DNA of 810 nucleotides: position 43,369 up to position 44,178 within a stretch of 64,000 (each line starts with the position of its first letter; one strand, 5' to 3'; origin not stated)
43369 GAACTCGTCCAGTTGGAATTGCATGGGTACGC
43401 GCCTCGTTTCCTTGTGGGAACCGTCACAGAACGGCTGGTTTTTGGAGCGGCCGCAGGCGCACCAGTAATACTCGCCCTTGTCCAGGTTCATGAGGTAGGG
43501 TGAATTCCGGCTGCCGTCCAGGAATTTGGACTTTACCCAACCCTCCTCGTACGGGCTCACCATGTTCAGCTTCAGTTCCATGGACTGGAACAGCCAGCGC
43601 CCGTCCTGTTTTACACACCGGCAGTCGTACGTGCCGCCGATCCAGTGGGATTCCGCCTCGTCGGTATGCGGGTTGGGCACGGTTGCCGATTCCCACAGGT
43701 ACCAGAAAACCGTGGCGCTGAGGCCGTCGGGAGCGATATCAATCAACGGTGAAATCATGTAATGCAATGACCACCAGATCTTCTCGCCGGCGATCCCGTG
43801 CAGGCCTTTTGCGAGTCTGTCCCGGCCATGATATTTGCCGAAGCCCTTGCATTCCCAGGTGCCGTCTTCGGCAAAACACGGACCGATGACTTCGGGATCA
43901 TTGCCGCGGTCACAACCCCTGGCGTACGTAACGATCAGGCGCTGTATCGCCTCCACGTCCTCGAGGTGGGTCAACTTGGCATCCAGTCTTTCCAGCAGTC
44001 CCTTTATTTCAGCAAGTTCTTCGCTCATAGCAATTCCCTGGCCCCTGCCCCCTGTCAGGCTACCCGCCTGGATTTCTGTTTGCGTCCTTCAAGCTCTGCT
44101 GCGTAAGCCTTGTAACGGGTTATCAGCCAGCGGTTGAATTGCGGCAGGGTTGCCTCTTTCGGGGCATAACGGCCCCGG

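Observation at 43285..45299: Rieske oxygenase paired with an NTF2-like::tandem-CDGSH fusion protein, a possible new beta-subunit/electron-carrier arrangement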

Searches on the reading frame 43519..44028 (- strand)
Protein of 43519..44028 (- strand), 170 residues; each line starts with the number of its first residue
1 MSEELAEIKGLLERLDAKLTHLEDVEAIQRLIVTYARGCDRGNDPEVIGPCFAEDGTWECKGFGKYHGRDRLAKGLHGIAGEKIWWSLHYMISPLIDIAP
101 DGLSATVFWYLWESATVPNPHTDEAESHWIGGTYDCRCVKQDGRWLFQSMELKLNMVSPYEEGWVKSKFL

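Call 35: search_solved_structures(query=window:43519-44028:-, max_evalue=10, show_alignments=4)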
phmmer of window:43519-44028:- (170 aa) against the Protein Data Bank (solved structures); distinct sequences matched with E-value up to 10: 12.
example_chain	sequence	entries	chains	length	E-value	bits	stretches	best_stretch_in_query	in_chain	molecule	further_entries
8abt_A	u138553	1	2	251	5.9e-11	45.5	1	8-167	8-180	SnoaL-like domain-containing protein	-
8abu_A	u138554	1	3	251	3.3e-10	43.1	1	8-167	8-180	SnoaL-like domain-containing protein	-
8abv_A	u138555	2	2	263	1.6e-09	40.8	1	4-166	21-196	SnoaL-like domain-containing protein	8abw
3ef8_A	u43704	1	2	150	6.2e-06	29.2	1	20-161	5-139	Putative Scyalone Dehydratase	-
2rfr_A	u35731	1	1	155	0.00042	23.2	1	13-79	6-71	Uncharacterized protein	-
8bl5_A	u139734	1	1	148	0.048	16.5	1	22-84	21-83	Sam0.2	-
2chc_A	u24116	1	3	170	0.074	15.9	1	28-152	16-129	PROTEIN RV3472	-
3b8l_A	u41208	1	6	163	0.083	15.7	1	22-64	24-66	Uncharacterized protein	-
4l8o_A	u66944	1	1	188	0.16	14.7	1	8-147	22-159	Bile acid 7a-dehydratase, BaiE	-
8bl9_A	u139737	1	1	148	0.17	14.7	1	22-75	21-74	Sam0.7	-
4l8p_A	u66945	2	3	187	0.19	14.5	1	9-148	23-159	Bile acid 7a-dehydratase, BaiE | Bile acid 7-alpha dehydratase, BaiE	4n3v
9iq3_A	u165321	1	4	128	0.66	12.8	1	39-74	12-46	AkaM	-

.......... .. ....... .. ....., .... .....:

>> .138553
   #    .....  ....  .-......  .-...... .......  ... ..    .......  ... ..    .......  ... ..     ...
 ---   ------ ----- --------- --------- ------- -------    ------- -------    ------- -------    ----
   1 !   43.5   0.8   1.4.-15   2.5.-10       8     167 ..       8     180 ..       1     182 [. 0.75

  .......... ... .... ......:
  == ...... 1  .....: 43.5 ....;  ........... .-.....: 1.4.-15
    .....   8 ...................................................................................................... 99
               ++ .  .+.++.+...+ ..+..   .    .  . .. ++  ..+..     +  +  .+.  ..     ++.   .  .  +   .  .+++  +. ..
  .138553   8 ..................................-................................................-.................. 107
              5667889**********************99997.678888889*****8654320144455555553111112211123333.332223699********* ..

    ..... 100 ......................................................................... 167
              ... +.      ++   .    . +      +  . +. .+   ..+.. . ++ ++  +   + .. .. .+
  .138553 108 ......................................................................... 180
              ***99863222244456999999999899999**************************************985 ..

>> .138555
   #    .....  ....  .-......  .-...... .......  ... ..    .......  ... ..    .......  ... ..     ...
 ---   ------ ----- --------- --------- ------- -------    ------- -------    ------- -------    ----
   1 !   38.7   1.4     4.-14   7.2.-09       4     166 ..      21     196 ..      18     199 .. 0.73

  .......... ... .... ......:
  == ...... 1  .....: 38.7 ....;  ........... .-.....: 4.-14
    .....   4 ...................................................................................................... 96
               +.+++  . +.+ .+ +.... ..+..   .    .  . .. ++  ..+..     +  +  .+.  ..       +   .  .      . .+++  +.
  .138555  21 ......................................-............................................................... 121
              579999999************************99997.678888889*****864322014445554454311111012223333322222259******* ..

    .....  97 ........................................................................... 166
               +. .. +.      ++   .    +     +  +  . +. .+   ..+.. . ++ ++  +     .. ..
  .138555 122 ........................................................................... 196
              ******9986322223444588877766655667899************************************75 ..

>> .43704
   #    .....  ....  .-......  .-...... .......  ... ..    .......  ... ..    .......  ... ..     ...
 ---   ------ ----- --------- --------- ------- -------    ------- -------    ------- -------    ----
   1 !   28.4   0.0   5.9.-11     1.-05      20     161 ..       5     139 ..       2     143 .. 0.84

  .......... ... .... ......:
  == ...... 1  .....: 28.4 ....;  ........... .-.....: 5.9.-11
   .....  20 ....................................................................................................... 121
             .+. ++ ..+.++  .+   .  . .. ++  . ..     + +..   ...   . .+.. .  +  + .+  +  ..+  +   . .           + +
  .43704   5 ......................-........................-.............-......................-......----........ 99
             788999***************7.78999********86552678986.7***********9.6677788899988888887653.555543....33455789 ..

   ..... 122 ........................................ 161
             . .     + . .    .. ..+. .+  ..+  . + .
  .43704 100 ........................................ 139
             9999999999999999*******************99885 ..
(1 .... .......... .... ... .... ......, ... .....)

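Call 76: search_protein_families(library=pfam, proteins=[window:43519-44028:-], max_evalue=10)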
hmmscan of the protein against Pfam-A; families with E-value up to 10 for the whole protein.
window:43519-44028:- (170 aa): 2 families
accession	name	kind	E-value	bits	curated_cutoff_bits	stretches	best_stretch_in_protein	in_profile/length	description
PF13577.12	SnoaL_4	-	2e-23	83.2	24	1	21-150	2-125/126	SnoaL-like domain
PF12680.13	SnoaL_2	-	0.015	16.3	27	1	43-91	11-60/102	SnoaL-like domain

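Call 83: search_protein_representatives(protein=window:43519-44028:-)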
Query: 170 residues. Proteins with E-value up to 0.001 (for the whole library): 1277; up to 1e-10: 383; up to 1e-30: 16. The best 150 are listed.
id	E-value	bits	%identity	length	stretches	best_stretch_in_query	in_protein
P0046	1.2e-61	223.9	56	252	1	1-169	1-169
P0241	2.2e-58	213.3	56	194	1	8-169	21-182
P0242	5.0e-58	212.1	58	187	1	5-169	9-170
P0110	1.8e-49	184.2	78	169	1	1-107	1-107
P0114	1.6e-47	177.9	66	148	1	9-119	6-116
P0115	2.8e-47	177.1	51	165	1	16-164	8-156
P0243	7.7e-41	156.1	49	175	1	12-169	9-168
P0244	6.7e-38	146.5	44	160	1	17-164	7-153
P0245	2.3e-37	144.7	51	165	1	5-132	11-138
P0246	2.3e-35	138.2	40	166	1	17-166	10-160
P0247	8.0e-35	136.5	30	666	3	6-166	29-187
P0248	1.3e-34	135.8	43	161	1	15-159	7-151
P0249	2.5e-34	134.8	42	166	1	15-165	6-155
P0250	1.2e-33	132.6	40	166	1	14-164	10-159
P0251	5.9e-33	130.4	30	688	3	7-167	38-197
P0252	1.5e-32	129.0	39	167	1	13-167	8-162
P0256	1.5e-29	119.3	43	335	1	13-169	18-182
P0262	1.3e-28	116.2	32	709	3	2-167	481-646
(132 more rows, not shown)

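Call 84: find_encoding_contigs(protein=P0247, flank=5000, max_places=3)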
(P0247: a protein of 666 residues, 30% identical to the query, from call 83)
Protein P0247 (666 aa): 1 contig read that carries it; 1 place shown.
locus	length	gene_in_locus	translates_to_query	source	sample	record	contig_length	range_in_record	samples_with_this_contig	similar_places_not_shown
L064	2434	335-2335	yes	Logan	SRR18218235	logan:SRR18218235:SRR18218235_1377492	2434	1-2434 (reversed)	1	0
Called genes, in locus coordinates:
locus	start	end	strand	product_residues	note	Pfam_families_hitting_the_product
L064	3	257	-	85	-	?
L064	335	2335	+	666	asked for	PF13577:SnoaL_4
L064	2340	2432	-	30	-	?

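Call 85: find_encoding_contigs(protein=P0251, flank=5000, max_places=3)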
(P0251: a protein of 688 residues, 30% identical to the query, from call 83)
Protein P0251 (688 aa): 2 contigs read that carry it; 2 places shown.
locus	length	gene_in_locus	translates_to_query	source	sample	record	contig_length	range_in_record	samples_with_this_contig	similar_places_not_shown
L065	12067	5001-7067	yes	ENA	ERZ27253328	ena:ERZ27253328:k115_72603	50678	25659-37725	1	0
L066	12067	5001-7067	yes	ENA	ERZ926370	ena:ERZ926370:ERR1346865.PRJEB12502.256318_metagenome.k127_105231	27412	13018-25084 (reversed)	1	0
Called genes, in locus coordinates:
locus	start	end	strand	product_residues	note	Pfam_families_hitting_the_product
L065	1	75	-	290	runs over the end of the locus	PF01882:DUF58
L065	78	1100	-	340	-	PF20030:bpMoxR (faint), PF13191:AAA_16 (faint), PF07726:AAA_3, PF07728:AAA_5, PF17863:AAA_lid_2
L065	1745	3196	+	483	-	PF00171:Aldedh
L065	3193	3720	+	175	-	PF11578:DUF3237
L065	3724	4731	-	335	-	PF26061:DUF8021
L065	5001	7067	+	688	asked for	PF12680:SnoaL_2 (faint), PF13577:SnoaL_4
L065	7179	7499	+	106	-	PF13499:EF-hand_7 (faint), PF00036:EF-hand_1 (faint), PF13405:EF-hand_6 (faint), PF13833:EF-hand_8 (faint), PF13202:EF-hand_5 (weak)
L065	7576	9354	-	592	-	PF02378:PTS_EIIC, PF00367:PTS_EIIB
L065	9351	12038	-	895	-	PF00358:PTS_EIIA_1, PF00381:PTS-HPr, PF05524:PEP-utilisers_N, PF00391:PEP-utilizers, PF02896:PEP-utilizers_C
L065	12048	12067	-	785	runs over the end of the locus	PF02838:Glyco_hydro_20b, PF00728:Glyco_hydro_20, PF13290:CHB_HEX_C_1, PF13287:Fn3_assoc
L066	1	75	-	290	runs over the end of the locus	PF01882:DUF58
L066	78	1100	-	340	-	PF20030:bpMoxR (faint), PF13191:AAA_16 (faint), PF07726:AAA_3, PF07728:AAA_5, PF17863:AAA_lid_2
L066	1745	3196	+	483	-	PF00171:Aldedh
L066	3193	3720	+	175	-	PF11578:DUF3237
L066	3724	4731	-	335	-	PF26061:DUF8021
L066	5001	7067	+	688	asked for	PF12680:SnoaL_2 (faint), PF13577:SnoaL_4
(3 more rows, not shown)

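Call 86: find_encoding_contigs(protein=P0262, flank=5000, max_places=3)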
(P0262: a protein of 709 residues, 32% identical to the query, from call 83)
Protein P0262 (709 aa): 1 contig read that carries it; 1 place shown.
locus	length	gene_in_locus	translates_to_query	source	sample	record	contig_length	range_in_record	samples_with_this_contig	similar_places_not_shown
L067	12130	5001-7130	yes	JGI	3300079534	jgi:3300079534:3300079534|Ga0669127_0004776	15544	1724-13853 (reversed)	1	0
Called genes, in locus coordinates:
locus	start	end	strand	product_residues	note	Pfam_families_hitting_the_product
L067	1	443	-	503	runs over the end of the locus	PF00154:RecA_N (faint), PF03796:DnaB_C (faint), PF05625:PAXNEB (faint), PF06745:ATPase, PF09848:SLFN-g3_helicase (faint), PF13481:AAA_25, PF06745:ATPase, PF23442:DUF7125, +8 more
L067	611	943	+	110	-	-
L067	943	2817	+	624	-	PF26061:DUF8021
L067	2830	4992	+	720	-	PF01011:PQQ, PF13360:PQQ_2, PF01011:PQQ, PF13442:Cytochrome_CBB3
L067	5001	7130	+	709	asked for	PF12680:SnoaL_2 (faint), PF13577:SnoaL_4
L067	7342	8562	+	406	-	PF00685:Sulfotransfer_1, PF13469:Sulfotransfer_3, PF17784:Sulfotransfer_4 (faint)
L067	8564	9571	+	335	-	PF03706:LPG_synthase_TM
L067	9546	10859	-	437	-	PF01103:Omp85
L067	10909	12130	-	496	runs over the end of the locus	PF00682:HMGL-like, PF02436:PYC_OADA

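Call 87: find_encoding_contigs(protein=P0246, flank=4000, max_places=3)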
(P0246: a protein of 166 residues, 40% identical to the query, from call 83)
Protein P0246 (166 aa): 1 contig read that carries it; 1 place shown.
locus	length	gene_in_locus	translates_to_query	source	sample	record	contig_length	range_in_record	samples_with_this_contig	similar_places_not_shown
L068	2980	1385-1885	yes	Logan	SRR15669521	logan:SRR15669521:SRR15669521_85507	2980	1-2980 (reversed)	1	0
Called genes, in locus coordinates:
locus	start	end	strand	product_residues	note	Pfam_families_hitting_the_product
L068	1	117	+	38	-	?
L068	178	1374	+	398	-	PF00355:Rieske, PF00848:Ring_hydroxyl_A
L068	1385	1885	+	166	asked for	PF13577:SnoaL_4, PF12680:SnoaL_2 (weak)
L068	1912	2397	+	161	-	PF13577:SnoaL_4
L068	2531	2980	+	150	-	?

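Call 88: find_encoding_contigs(protein=P0252, flank=4000, max_places=3)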
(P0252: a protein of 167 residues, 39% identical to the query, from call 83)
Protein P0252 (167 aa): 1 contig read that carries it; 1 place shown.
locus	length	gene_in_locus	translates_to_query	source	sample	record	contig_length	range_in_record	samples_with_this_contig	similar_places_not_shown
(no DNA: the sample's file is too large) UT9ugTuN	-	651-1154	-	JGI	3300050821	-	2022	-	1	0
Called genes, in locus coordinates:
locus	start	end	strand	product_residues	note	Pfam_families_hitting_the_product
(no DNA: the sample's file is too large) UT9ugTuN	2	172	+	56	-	?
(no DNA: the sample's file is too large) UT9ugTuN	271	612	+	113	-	-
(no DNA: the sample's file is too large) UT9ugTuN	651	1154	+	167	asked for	PF13577:SnoaL_4, PF12680:SnoaL_2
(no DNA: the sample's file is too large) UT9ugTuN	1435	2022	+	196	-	?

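Call 89: find_encoding_contigs(protein=P0256, flank=4000, max_places=3)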
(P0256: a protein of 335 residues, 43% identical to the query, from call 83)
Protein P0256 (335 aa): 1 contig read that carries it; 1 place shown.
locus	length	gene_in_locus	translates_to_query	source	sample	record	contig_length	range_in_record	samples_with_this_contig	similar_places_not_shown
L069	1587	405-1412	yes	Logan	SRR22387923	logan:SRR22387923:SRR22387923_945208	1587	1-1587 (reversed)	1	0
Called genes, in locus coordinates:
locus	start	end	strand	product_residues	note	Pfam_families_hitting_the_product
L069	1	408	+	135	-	?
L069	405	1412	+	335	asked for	PF13577:SnoaL_4, PF12680:SnoaL_2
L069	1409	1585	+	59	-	?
